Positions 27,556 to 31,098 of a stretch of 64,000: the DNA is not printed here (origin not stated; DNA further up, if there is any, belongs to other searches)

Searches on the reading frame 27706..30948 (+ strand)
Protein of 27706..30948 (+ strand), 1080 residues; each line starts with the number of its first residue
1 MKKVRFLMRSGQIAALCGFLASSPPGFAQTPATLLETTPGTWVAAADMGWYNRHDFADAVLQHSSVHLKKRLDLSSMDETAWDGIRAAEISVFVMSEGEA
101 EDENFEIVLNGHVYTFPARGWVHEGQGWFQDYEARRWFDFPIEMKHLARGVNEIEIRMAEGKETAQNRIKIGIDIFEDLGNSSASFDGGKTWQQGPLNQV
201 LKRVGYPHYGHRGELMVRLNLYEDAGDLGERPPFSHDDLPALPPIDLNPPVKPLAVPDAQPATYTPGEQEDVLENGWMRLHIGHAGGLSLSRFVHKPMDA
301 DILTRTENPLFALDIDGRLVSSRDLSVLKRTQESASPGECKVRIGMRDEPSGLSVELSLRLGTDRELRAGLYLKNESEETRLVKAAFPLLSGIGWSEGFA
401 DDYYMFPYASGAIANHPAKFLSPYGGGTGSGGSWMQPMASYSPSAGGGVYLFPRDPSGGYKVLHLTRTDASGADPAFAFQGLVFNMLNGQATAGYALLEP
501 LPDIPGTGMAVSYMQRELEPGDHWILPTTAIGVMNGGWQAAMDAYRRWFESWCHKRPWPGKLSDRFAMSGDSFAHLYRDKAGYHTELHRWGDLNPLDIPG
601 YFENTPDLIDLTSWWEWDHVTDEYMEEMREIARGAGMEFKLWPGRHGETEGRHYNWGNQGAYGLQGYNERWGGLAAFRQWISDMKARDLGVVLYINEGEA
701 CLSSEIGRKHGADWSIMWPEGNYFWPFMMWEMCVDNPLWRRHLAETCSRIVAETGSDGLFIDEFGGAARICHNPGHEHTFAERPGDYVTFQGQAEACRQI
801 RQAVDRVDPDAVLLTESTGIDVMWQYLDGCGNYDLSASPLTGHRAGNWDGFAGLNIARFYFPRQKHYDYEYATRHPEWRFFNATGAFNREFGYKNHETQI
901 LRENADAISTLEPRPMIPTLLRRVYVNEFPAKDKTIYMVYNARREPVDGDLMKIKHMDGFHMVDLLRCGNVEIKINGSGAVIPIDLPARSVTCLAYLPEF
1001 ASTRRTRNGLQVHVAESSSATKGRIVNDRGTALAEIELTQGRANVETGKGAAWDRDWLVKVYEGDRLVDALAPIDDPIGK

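Call 6: search_protein_families(library=pfam, proteins=[window:27706-30948:+], max_evalue=0.01)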
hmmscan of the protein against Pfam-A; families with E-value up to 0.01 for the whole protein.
window:27706-30948:+ (1080 aa): 2 families
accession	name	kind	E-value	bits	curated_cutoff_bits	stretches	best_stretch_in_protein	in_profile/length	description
PF19773.5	DUF6259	-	9.2e-13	48.4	28.7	1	653-819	82-253/300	Domain of unknown function (DUF6259)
PF14885.12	GHL15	-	0.0011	19.5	27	1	708-766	40-99/271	Hypothetical glycosyl hydrolase family 15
